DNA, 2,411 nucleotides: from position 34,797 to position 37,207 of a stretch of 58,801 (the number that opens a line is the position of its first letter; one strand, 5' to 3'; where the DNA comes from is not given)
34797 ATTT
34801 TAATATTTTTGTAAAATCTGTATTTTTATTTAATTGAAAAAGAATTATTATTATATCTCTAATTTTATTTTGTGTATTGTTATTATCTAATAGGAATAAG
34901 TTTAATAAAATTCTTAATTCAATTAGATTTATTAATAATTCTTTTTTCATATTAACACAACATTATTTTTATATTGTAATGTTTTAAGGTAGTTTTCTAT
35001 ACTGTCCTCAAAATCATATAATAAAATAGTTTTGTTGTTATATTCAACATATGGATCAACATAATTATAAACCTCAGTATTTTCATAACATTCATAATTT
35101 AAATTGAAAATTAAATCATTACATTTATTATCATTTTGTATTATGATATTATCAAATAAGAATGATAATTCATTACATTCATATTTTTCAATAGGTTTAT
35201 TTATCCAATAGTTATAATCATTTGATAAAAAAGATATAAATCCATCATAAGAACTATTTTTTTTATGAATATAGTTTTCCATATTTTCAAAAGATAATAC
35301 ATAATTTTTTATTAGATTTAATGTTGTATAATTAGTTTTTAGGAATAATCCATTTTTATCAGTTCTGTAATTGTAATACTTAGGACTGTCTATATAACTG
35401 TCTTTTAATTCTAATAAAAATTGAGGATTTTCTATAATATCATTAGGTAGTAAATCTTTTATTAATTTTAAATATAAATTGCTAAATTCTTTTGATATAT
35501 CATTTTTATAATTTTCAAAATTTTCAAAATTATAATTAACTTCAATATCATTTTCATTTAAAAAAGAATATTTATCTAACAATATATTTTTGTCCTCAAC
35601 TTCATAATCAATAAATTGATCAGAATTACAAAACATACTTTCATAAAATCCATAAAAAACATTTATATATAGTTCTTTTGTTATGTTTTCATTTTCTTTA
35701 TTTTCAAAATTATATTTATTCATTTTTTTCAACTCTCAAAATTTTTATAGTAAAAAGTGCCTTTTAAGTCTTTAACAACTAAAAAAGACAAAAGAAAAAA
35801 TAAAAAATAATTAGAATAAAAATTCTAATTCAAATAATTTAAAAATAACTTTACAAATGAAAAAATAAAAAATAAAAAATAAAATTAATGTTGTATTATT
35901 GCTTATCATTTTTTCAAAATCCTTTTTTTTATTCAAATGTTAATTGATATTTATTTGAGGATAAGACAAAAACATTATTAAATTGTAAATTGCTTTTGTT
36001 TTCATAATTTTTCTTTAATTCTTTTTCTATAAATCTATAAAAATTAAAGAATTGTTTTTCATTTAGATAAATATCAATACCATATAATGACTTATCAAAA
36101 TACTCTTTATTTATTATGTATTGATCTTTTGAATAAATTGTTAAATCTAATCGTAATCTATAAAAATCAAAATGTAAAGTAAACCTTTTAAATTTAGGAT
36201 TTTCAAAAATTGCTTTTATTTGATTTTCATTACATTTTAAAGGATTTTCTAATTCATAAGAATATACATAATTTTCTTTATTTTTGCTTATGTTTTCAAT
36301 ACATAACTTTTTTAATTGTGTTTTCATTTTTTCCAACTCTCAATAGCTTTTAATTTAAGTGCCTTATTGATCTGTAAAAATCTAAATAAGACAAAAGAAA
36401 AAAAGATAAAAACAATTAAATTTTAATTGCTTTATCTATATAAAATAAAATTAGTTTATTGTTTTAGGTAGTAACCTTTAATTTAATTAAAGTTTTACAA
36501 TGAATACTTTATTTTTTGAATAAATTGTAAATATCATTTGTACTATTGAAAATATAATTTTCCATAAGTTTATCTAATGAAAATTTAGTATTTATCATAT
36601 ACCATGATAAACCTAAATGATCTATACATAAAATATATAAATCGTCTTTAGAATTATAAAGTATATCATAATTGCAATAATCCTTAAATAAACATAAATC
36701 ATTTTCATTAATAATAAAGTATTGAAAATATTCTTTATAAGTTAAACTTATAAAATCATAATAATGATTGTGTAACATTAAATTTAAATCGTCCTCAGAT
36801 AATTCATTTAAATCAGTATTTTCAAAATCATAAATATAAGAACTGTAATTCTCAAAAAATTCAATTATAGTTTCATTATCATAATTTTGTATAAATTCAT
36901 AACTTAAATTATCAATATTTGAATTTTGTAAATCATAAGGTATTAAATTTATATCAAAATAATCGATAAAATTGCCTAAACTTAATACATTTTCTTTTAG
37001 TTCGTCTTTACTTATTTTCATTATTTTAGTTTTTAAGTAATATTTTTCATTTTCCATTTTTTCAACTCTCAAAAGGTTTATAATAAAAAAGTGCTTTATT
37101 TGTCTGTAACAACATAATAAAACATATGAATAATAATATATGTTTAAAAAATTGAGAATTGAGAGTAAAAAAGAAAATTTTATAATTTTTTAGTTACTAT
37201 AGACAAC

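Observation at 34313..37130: Array of very AT-rich gene cassettes, each with the same promoter-leader and a T-rich terminator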

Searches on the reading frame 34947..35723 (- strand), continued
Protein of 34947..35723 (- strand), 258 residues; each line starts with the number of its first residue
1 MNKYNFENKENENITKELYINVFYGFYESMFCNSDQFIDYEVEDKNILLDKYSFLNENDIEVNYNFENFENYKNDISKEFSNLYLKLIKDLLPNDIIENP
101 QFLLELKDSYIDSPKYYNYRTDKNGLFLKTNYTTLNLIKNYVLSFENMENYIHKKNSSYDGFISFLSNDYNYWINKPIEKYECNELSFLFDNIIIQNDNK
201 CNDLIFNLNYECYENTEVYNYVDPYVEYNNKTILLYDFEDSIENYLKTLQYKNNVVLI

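Call 94: search_protein_families(library=phrogs, proteins=[P0107, P0112, P0120, P0133, P0150, P0171, P0184, P0200, P0221, P0231], max_evalue=0.001)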
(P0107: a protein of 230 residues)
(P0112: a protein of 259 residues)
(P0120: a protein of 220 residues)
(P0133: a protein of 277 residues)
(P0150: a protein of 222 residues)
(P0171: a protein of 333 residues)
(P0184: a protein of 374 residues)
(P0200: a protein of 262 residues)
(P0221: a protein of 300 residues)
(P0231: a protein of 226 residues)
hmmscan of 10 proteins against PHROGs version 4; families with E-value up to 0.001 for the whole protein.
P0107 (230 aa): 0 families

P0112 (259 aa): 0 families

P0120 (220 aa): 2 families
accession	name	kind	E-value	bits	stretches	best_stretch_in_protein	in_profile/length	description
phrog_37559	-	unknown function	2.1e-14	54.8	1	13-164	5-147/194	-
phrog_8431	-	unknown function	1.1e-09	39.6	1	13-120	15-114/174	-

P0133 (277 aa): 2 families
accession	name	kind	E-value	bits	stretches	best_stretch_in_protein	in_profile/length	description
phrog_37559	-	unknown function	3e-13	51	1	8-163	4-139/194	-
phrog_8431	-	unknown function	0.00033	21.8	0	13-130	19-120/174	-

P0150 (222 aa): 0 families

P0171 (333 aa): 1 family
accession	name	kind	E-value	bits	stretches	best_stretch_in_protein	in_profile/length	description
phrog_37559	-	unknown function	1.2e-06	29.4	1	142-259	38-156/194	-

P0184 (374 aa): 1 family
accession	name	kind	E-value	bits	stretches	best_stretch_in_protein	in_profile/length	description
phrog_37559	-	unknown function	9e-10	39.7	1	13-193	4-178/194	-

P0200 (262 aa): 1 family
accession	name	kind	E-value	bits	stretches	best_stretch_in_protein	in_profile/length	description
phrog_37559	-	unknown function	1.9e-05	25.6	1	59-226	33-192/194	-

P0221 (300 aa): 0 families

P0231 (226 aa): 2 families
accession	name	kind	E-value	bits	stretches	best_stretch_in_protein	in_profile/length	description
phrog_37559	-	unknown function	1.8e-07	32.2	1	62-189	46-177/194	-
phrog_8431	-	unknown function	5.1e-05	24.4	1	17-131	20-125/174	-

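Call 107: search_protein_families(library=padloc, proteins=[window:34947-35723:-], max_evalue=0.1)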
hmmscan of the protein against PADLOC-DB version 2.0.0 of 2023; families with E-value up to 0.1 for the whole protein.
window:34947-35723:- (258 aa): 0 families

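Call 108: search_protein_families(library=ncbifam, proteins=[window:34947-35723:-], max_evalue=0.1)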
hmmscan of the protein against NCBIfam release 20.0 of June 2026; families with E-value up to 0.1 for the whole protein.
window:34947-35723:- (258 aa): 0 families

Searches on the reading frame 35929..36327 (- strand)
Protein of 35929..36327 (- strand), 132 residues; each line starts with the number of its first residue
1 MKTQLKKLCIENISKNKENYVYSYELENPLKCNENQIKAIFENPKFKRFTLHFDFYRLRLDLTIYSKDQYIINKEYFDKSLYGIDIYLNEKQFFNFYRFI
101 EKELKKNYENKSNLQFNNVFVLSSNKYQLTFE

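Call 11: search_protein_families(library=pfam, proteins=[window:35929-36327:-], max_evalue=1)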
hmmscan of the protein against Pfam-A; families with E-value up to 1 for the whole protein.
window:35929-36327:- (132 aa): 1 family
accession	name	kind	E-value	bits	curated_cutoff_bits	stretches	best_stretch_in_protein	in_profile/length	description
PF08432.15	Vfa1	-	0.036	14.8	27.3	1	19-65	116-157/179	AAA-ATPase Vps4-associated protein 1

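Call 12: search_protein_families(library=phrogs, proteins=[window:35929-36327:-], max_evalue=1)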
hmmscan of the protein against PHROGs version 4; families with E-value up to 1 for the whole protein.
window:35929-36327:- (132 aa): 1 family
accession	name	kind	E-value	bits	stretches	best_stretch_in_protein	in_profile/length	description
phrog_18126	-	unknown function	0.12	13.4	1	35-79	27-66/87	-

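Call 107: search_protein_families(library=padloc, proteins=[window:35929-36327:-], max_evalue=0.1)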
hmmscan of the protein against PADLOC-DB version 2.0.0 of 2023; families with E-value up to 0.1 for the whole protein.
window:35929-36327:- (132 aa): 0 families

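Call 108: search_protein_families(library=ncbifam, proteins=[window:35929-36327:-], max_evalue=0.1)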
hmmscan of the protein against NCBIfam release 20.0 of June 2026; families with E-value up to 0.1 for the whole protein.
window:35929-36327:- (132 aa): 1 family
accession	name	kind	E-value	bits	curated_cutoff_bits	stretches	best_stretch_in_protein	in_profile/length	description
NF003023.0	PRK03892.1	equivalog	0.058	12.8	323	1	61-111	11-61/217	Ribonuclease P protein component 3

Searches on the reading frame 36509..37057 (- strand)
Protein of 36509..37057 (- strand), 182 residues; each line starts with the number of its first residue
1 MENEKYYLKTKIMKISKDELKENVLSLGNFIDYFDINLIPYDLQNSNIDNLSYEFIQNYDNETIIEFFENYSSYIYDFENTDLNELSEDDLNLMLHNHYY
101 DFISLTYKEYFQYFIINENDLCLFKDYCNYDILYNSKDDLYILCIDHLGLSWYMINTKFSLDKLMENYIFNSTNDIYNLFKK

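Call 11: search_protein_families(library=pfam, proteins=[window:36509-37057:-], max_evalue=1)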
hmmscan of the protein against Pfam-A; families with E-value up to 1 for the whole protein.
window:36509-37057:- (182 aa): 0 families

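Call 12: search_protein_families(library=phrogs, proteins=[window:36509-37057:-], max_evalue=1)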
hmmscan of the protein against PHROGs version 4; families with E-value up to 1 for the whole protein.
window:36509-37057:- (182 aa): 0 families

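Call 43: find_homologous_proteins(query=window:36509-37057:-, max_evalue=0.001)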
Query window:36509-37057:- (182 aa): 40 proteins with E <= 0.001 among 69 candidates.
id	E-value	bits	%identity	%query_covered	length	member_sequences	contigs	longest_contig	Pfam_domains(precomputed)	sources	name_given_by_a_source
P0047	7.0e-102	357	100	93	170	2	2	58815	-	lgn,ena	-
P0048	1.5e-77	278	78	100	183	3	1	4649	-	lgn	-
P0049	1.8e-76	274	76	100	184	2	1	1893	-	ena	-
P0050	4.1e-75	270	77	100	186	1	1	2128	-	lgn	-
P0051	1.1e-72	262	73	100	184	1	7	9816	-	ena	-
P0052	7.6e-71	256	72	100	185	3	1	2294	-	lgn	-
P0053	2.5e-69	251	73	100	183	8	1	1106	-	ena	-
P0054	3.5e-68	247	70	100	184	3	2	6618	-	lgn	-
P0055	2.0e-66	242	72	100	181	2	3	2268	-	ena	-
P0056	4.9e-66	240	70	100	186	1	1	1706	-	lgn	-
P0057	8.9e-66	239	70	99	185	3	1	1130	-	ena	-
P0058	4.2e-65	237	68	98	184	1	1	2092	-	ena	-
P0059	6.0e-65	237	69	98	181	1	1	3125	-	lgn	-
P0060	8.3e-65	236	66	98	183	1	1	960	-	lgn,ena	-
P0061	1.4e-64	235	66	98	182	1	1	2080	-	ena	-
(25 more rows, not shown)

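Call 56: search_solved_structures(query=A3, max_evalue=10)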
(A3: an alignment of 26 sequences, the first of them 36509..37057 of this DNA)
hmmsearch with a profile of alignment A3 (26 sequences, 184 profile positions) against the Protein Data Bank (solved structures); distinct sequences matched with E-value up to 10: 0.

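Call 68: predict_structure(alignment_id=A3)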
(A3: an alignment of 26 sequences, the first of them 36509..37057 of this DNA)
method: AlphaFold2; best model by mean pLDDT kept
length: 182 residues; sequences in the alignment: 26
mean_pLDDT: 70.1   pTM: 0.63
mean pLDDT of the five models: 70.1, 55.2, 53.2, 51.8, 49.2
residues with pLDDT >= 90: 7; 70-90: 111; 50-70: 23; < 50: 41
segments of 3 or more residues with pLDDT < 50: 1-8, 148-153, 157-182
pLDDT, mean of each block of 10 residues (from residue 1): 42 68 75 84 79 81 85 66 84 83 70 87 82 89 71 48 37 37 37
secondary structure, 60 per line:
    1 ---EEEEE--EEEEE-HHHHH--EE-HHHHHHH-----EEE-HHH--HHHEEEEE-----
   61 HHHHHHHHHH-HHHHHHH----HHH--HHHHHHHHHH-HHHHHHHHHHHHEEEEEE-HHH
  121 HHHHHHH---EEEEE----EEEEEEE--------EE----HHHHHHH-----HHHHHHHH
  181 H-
elements in order: E4-8 E11-15 H17-21 H27-33 E39-41 E51-55 H61-70 H72-78 H88-97 H99-110 E111-116 H118-127 E131-135 E140-146 H161-167 H173-181

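Call 71: fold_search(model_id=the predicted structure, library=pdb)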
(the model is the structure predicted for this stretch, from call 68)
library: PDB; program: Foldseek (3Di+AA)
matches with E <= 10: 184; with E <= 0.001: 0
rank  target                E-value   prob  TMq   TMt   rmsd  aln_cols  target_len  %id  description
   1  9qkp_D                5.3e-01  0.10  0.15  0.11  12.2        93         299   11  Structure of the cyanobacteria specific PRK from Chroococcidiopsis (Hyella disjuncta) PCC 6712 (P41212 crystal form) (released 2026-04-08)
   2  9v86_A                9.1e-01  0.03  0.15  0.05  17.8       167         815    7  Cryo-EM structure of KICSTOR CCC complex (state 3) (released 2025-11-12)
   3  6tut_R                1.0e+00  0.02  0.11  0.13  15.9       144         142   16  Cryo-EM structure of the RNA Polymerase III-Maf1 complex (released 2020-02-19)
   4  5o9k_B                1.2e+00  0.04  0.13  0.15  12.8       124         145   11  Crystal structure of Murine Histmaine-Releasing Factor (HRF/TCTP) (released 2017-12-20)
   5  9qkp_B                1.3e+00  0.07  0.15  0.11  12.4       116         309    9  Structure of the cyanobacteria specific PRK from Chroococcidiopsis (Hyella disjuncta) PCC 6712 (P41212 crystal form) (released 2026-04-08)
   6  9qkp_A                1.4e+00  0.06  0.15  0.10  12.3       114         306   10  Structure of the cyanobacteria specific PRK from Chroococcidiopsis (Hyella disjuncta) PCC 6712 (P41212 crystal form) (released 2026-04-08)
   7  6ize_A                1.4e+00  0.05  0.13  0.16  13.5        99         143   15  Dimeric human TCTP (released 2019-12-25)
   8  4cpk_A                1.4e+00  0.04  0.14  0.05  13.1       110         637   16  Crystal structure of PBP2a double clinical mutant N146K-E150K from MRSA (released 2014-09-10)
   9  9qko_A                1.5e+00  0.06  0.14  0.09  11.3        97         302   11  Structure of the cyanobacteria specific PRK from Chroococcidiopsis (Hyella disjuncta) PCC 6712 (P1 crystal form) (released 2026-04-08)
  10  1yz1_C                1.5e+00  0.05  0.15  0.17  13.4       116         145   13  Crystal structure of human translationally controlled tumour associated protein (released 2006-05-16)
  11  6fdg_A                1.8e+00  0.01  0.10  0.11  11.2        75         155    9  Novel crystal structure of DHNA-CoA Thioesterase from Staphylococcus aureus (released 2018-02-21)
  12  3nec_C                1.9e+00  0.01  0.09  0.10  12.4        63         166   11  Crystal Structure of Toxoplasma gondii Profilin (released 2010-09-29)
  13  3p3k                  2.1e+00  0.06  0.18  0.20  13.8       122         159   10  The crystal structure of translationally controlled tumor protein (TCTP) of Plasmodium falciparum (released 2011-11-09)
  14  3ebm_C                2.1e+00  0.04  0.13  0.15  13.7        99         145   15  Crystal structure of human translationally controlled tumour associated protein (hTCTP) mutant E12V (released 2009-06-30)
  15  4cpk_B                2.1e+00  0.03  0.14  0.05  12.8       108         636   16  Crystal structure of PBP2a double clinical mutant N146K-E150K from MRSA (released 2014-09-10)
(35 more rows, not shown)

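Call 107: search_protein_families(library=padloc, proteins=[window:36509-37057:-], max_evalue=0.1)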
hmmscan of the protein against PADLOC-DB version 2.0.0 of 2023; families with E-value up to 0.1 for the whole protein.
window:36509-37057:- (182 aa): 0 families

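Call 108: search_protein_families(library=ncbifam, proteins=[window:36509-37057:-], max_evalue=0.1)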
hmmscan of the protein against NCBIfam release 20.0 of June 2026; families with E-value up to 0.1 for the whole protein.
window:36509-37057:- (182 aa): 0 families
